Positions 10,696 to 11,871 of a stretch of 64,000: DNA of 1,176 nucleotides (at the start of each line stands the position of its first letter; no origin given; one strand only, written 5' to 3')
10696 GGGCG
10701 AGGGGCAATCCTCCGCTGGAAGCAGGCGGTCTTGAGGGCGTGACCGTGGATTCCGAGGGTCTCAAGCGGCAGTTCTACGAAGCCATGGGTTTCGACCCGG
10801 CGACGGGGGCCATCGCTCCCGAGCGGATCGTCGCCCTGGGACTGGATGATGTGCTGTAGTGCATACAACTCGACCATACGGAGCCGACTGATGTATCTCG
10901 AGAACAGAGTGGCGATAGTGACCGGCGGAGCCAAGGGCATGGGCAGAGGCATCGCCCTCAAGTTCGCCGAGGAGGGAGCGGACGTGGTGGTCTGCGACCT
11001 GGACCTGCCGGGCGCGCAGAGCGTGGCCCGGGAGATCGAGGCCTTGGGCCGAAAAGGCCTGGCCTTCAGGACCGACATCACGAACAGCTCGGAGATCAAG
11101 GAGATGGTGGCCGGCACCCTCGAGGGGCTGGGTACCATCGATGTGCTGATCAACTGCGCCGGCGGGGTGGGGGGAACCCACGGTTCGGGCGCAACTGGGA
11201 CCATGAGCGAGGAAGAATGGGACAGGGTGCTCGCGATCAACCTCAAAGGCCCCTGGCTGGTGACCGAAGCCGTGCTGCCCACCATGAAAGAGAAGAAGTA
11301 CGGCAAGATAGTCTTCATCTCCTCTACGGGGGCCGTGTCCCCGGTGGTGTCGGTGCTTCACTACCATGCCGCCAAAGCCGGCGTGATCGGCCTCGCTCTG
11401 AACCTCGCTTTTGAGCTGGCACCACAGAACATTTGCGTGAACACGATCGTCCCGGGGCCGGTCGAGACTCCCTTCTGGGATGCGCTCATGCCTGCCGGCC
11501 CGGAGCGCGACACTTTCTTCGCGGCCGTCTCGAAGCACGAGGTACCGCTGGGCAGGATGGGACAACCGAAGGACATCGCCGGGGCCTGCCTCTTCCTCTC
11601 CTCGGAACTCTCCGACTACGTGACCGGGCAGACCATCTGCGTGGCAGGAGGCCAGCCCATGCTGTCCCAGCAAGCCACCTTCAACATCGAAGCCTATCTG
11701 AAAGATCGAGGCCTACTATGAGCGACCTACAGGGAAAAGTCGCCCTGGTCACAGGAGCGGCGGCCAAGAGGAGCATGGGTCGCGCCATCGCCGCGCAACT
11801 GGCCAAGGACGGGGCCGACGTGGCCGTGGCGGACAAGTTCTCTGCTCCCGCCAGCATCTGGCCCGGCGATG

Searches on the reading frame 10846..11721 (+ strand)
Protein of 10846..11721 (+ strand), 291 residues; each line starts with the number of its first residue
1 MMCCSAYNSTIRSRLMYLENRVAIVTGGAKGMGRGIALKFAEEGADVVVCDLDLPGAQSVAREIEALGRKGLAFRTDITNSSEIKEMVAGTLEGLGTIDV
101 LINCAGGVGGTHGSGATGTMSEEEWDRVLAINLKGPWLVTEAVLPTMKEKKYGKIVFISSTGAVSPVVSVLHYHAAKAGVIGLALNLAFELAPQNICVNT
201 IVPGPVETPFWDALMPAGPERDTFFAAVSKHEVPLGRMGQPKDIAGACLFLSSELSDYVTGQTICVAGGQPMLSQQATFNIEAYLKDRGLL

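Call 9: search_protein_families(library=pfam, max_evalue=0.001, proteins=[window:10846-11721:+])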
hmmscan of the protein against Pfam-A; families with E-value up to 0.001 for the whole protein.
window:10846-11721:+ (291 aa): 4 families
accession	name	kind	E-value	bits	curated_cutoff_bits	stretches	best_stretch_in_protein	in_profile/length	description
PF13561.12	adh_short_C2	-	2.6e-59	201.1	27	1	29-269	3-234/236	Enoyl-(Acyl carrier protein) reductase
PF00106.31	adh_short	-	1.4e-54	185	26.6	1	21-213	1-189/195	short chain dehydrogenase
PF08659.16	KR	-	9.4e-11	42.4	22.6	1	24-178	4-154/180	KR domain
PF23441.1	SDR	-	4.3e-06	26.8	27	1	135-270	125-255/258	SDR-like rossmann domain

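Call 58: search_solved_structures(query=window:10846-11718:+, max_evalue=1e-25)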
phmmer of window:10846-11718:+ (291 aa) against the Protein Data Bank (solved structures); distinct sequences matched with E-value up to 1e-25: 283 (the best 60 are shown).
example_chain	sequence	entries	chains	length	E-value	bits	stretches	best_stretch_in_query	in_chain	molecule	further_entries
7pcs_B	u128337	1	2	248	1.6e-51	178.6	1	17-272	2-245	BbsD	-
2uvd_A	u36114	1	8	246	6.9e-45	156.8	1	18-271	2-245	3-OXOACYL-(ACYL-CARRIER-PROTEIN) REDUCTASE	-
4weo_A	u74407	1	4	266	7.5e-45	156.6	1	18-269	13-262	Putative acetoin(Diacetyl) reductase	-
2et6_A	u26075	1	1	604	1.9e-44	155.3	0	16-209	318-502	(3R)-hydroxyacyl-CoA dehydrogenase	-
8cxa_A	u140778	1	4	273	1.5e-43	152.4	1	15-269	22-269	3-oxoacyl-[acyl-carrier-protein] reductase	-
4jro_A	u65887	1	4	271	2.6e-43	151.6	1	8-271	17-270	FabG protein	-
6d9y_A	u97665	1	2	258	1.1e-42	149.5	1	16-270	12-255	Short-chain dehydrogenase/reductase SDR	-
7krk_A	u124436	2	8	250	1.1e-42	149.5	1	16-270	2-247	3-oxoacyl-[acyl-carrier-protein] reductase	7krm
7x5j_D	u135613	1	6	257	3.1e-41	144.8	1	16-271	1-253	3-oxoacyl-ACP reductase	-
3woh_A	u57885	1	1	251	3.4e-40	141.4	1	18-272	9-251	SiaM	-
3tzh_A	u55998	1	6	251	5.8e-40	140.6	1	11-272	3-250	3-oxoacyl-[acyl-carrier protein] reductase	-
4dqx_A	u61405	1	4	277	6.5e-40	140.4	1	15-271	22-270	Probable oxidoreductase protein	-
4wjz_A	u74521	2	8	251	8e-40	140.1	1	11-272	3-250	3-oxoacyl-[acyl-carrier-protein] reductase FabG | 3-oxoacyl-[acyl-carrier protein] reductase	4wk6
3rro_A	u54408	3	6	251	1.2e-39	139.5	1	11-272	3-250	3-ketoacyl-(acyl-carrier-protein) reductase | 3-oxoacyl-[acyl-carrier protein] reductase | 3-oxoacyl-[acyl-carrier-protein] reductase FabG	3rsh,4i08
3o4r_A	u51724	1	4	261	1.4e-39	139.3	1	14-272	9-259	Dehydrogenase/reductase SDR family member 4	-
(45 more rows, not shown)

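Call 77: search_protein_families(library=ncbifam, max_evalue=1e-10, proteins=[window:10846-11721:+])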
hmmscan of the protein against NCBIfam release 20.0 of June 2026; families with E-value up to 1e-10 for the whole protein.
window:10846-11721:+ (291 aa): 206 families (the best 25 are shown)
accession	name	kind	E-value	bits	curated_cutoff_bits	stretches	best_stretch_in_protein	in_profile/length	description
NF005559.1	PRK07231.1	subfamily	7.4e-67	225.5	215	1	18-270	2-247/249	glucose 1-dehydrogenase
NF004198.0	PRK05653.1-3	equivalog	2.1e-65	220.6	296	1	17-271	4-247/248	3-oxoacyl-ACP reductase FabG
NF009468.0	PRK12826.1-4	equivalog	2.3e-61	207.7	318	1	18-271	5-248/256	SDR family oxidoreductase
NF009466.0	PRK12826.1-2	subfamily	1e-60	205.3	222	1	19-272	2-246/248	3-oxoacyl-ACP reductase FabG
NF004791.0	PRK06138.1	equivalog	1.1e-59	201.7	312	1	16-270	1-249/252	SDR family oxidoreductase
NF005853.0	PRK07774.1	equivalog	1.3e-58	198.3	303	1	17-271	3-247/250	SDR family oxidoreductase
NF004202.0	PRK05653.2-2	equivalog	2.2e-58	197.8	333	1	18-271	5-248/259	3-oxoacyl-ACP reductase FabG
TIGR03971.1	SDR_subfam_1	subfamily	4.1e-57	193.5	300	1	18-270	1-268/271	mycofactocin-coupled SDR family oxidoreductase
TIGR01830.1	3oxo_ACP_reduc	equivalog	6.9e-57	192.9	297.75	1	23-269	1-237/239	3-oxoacyl-[acyl-carrier-protein] reductase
TIGR03206.1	benzo_BadH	equivalog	1.2e-56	191.9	431.2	1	18-272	1-250/250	2-hydroxycyclohexanecarboxyl-CoA dehydrogenase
NF004818.0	PRK06172.1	equivalog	5.9e-56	189.6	336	1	16-270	3-250/253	SDR family oxidoreductase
NF005469.0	PRK07063.1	equivalog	1.3e-52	178.9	306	1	18-274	5-258/260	SDR family oxidoreductase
NF004197.0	PRK05653.1-1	equivalog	3.8e-52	177.4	332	1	17-271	4-247/249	3-oxoacyl-ACP reductase FabG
NF005067.0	PRK06484.1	equivalog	9e-52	176.3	713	1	19-275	8-256/524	short chain dehydrogenase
NF006070.0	PRK08213.1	subfamily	1e-51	175.9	279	1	14-270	6-256/259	gluconate 5-dehydrogenase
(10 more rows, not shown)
